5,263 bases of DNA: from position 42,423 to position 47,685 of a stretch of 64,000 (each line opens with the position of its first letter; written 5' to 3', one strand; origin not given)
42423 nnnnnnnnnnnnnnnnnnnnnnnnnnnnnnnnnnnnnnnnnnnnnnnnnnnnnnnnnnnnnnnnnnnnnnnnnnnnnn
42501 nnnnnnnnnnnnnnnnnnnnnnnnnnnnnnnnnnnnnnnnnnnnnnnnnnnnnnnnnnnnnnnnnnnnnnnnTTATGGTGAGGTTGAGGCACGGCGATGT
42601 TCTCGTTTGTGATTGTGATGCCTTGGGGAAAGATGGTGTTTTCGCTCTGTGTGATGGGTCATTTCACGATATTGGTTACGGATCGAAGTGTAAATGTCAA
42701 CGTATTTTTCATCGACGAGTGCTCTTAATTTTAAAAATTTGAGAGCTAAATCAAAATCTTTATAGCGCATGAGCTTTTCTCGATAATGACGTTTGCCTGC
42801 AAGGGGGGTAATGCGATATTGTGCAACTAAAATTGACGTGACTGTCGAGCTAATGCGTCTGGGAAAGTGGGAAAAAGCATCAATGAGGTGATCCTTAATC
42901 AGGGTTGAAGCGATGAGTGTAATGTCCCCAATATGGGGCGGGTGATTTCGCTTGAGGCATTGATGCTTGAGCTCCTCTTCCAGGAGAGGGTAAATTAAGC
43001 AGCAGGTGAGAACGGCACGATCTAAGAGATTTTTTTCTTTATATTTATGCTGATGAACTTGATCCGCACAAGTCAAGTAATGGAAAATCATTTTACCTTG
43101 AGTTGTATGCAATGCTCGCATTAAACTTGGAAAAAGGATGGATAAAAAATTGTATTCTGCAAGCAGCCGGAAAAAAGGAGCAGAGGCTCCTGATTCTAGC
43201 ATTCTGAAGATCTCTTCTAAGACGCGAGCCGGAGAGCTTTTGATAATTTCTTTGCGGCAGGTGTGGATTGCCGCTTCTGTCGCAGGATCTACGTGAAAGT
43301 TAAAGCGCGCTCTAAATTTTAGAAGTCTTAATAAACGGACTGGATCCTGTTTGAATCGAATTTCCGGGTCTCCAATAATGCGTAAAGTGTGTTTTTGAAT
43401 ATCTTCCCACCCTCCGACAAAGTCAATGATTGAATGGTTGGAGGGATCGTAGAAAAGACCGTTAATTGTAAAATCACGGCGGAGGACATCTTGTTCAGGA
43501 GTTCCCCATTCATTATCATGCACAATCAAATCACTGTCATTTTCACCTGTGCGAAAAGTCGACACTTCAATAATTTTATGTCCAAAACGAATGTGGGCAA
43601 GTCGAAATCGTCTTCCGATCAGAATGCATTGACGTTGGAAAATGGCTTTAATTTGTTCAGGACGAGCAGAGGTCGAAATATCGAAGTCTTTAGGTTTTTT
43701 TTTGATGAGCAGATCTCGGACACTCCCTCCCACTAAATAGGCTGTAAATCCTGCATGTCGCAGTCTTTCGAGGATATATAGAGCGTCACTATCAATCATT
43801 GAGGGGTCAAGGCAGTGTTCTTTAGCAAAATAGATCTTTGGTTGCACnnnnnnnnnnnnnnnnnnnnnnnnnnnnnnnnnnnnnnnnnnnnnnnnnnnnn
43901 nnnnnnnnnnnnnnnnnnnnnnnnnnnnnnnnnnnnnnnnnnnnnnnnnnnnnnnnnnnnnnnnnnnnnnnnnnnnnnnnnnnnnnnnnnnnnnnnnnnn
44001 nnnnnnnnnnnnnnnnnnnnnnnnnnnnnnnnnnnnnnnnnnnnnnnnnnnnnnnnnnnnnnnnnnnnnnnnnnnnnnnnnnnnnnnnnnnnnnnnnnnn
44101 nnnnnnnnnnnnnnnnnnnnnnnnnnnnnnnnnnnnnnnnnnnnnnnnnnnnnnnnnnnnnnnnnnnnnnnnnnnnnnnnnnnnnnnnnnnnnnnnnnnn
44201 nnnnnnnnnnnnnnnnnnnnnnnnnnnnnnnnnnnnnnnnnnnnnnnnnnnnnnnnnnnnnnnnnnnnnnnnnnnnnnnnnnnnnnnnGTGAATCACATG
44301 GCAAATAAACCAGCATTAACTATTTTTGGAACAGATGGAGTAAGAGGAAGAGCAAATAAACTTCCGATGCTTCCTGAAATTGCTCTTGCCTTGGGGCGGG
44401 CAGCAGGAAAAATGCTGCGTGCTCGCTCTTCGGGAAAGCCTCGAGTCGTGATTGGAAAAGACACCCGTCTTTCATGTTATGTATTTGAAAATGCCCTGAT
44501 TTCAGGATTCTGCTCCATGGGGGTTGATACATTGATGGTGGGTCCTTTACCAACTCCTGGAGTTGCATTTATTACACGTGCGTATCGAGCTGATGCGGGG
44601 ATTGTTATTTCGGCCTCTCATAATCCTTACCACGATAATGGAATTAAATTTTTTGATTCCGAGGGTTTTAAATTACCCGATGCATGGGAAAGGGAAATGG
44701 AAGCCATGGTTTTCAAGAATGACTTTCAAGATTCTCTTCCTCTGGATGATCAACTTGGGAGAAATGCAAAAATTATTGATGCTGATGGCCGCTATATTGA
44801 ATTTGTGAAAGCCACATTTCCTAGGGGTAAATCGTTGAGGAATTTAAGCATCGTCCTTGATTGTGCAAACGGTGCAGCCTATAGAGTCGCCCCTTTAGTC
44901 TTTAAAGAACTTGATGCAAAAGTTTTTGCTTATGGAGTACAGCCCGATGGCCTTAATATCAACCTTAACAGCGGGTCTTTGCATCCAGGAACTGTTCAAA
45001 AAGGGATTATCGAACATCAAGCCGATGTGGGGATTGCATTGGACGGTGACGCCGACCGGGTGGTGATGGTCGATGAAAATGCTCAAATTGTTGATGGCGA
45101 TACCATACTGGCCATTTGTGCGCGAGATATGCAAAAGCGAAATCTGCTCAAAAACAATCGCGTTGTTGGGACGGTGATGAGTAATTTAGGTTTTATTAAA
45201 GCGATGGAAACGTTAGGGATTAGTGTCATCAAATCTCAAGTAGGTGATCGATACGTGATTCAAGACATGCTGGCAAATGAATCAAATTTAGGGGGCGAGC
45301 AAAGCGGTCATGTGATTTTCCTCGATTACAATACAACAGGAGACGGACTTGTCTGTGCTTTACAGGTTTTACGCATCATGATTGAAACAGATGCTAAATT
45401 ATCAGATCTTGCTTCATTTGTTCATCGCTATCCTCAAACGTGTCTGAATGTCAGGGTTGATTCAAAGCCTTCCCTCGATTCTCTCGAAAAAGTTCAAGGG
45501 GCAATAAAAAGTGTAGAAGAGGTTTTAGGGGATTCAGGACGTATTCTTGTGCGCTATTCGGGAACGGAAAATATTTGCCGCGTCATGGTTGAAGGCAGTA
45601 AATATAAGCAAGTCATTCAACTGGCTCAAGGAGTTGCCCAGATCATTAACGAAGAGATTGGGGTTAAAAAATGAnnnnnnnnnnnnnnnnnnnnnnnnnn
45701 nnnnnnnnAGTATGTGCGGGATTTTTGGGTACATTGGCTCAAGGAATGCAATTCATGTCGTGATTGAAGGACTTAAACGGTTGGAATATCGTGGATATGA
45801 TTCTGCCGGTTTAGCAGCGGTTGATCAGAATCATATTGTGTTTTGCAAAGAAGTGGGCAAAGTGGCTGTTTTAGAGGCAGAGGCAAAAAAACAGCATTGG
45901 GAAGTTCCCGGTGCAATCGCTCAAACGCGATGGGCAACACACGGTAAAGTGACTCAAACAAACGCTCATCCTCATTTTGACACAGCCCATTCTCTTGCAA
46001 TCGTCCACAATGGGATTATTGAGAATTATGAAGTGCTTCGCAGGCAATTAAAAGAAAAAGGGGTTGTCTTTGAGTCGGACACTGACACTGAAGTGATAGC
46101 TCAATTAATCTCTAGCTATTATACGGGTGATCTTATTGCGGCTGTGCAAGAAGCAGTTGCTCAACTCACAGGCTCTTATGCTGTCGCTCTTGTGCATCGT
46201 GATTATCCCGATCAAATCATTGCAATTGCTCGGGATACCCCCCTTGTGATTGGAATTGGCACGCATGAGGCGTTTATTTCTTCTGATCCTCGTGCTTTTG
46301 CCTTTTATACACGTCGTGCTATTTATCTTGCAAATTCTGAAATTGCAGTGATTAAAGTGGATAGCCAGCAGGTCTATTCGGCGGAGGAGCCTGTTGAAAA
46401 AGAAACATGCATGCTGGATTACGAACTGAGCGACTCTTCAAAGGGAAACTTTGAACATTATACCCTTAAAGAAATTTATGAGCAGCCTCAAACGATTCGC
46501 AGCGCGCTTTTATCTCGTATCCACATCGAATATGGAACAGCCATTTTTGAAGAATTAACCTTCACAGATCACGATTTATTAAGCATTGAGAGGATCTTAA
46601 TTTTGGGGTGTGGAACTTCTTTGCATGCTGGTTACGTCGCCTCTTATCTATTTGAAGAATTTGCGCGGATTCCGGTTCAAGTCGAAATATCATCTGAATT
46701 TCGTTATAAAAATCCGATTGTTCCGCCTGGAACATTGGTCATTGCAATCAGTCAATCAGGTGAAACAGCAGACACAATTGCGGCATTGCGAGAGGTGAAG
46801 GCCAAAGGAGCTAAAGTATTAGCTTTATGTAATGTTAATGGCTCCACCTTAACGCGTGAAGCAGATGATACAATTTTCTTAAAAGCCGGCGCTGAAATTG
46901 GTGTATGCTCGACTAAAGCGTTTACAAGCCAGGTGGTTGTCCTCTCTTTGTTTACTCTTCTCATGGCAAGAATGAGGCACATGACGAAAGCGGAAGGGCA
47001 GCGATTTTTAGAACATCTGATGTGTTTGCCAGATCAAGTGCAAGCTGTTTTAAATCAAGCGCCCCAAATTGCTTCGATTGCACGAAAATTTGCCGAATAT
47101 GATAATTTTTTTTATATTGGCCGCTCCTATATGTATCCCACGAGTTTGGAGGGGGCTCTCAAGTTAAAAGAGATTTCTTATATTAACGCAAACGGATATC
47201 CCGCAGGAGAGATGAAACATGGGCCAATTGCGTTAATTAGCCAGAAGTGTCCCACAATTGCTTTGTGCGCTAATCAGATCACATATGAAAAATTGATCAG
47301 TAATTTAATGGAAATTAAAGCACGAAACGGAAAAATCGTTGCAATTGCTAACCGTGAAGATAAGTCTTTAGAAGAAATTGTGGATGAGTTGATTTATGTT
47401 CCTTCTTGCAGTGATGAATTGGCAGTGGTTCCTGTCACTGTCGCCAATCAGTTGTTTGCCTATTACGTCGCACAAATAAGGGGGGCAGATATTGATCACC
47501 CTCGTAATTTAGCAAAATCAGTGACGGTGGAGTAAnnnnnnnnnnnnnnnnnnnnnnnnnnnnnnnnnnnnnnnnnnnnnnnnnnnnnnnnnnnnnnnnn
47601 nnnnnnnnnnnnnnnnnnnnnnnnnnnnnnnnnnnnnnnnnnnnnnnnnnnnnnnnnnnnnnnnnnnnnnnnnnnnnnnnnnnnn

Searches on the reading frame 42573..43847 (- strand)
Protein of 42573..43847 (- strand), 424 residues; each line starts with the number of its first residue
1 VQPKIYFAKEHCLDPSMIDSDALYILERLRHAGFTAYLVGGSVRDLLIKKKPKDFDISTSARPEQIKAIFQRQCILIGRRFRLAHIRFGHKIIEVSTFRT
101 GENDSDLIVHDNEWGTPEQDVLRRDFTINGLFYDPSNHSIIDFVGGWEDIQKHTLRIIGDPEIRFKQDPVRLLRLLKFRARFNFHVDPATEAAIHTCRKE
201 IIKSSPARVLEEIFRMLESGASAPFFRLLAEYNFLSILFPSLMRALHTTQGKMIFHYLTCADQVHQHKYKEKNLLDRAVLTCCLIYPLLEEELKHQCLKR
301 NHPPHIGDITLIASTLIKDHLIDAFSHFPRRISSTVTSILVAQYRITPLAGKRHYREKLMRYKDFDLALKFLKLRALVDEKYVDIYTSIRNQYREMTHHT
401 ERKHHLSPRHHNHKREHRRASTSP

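Call 74: search_protein_families(library=pfam, proteins=[window:42573-43847:-], max_evalue=0.00001)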
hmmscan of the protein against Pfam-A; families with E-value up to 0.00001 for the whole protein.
window:42573-43847:- (424 aa): 3 families
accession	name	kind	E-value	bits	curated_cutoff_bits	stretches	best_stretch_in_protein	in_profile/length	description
PF01743.26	PolyA_pol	-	5.8e-35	120.8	23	1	36-156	1-126/126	Poly A polymerase head domain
PF12627.12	PolyA_pol_RNAbd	-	1.3e-15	57.3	22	1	183-244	1-62/64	Probable RNA and SrmB- binding site of polymerase A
PF12626.12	PolyA_pol_arg_C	-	4.9e-06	27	22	0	328-418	26-115/119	Polymerase A arginine-rich C-terminus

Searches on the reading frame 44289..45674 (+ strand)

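Call 74: search_protein_families(library=pfam, proteins=[window:44289-45674:+], max_evalue=0.00001)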
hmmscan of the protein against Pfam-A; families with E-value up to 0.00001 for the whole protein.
window:44289-45674:+ (461 aa): 4 families
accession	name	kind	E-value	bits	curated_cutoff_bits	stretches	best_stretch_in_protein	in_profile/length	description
PF02878.22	PGM_PMM_I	-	1.4e-43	148.3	22.5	1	12-147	3-137/138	Phosphoglucomutase/phosphomannomutase, alpha/beta/alpha domain I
PF02880.22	PGM_PMM_III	-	2.3e-36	124.8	20.7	1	269-381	1-115/115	Phosphoglucomutase/phosphomannomutase, alpha/beta/alpha domain III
PF00408.26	PGM_PMM_IV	-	8e-17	61.5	23.1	1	386-450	2-66/68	Phosphoglucomutase/phosphomannomutase, C-terminal domain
PF02879.22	PGM_PMM_II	-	3.4e-13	50.5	29.3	1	168-264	2-102/103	Phosphoglucomutase/phosphomannomutase, alpha/beta/alpha domain II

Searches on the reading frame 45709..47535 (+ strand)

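Call 74: search_protein_families(library=pfam, proteins=[window:45709-47535:+], max_evalue=0.00001)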
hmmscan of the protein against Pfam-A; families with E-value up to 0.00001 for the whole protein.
window:45709-47535:+ (608 aa): 3 families
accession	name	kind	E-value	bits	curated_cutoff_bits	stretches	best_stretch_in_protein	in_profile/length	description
PF01380.27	SIS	-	1.5e-49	167.6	25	2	291-417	3-130/131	SIS domain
PF13522.11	GATase_6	-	1.4e-18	67.6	27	1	68-184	12-121/130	Glutamine amidotransferase domain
PF13537.11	GATase_7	-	6.5e-16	58.9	25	1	83-197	10-121/123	Glutamine amidotransferase domain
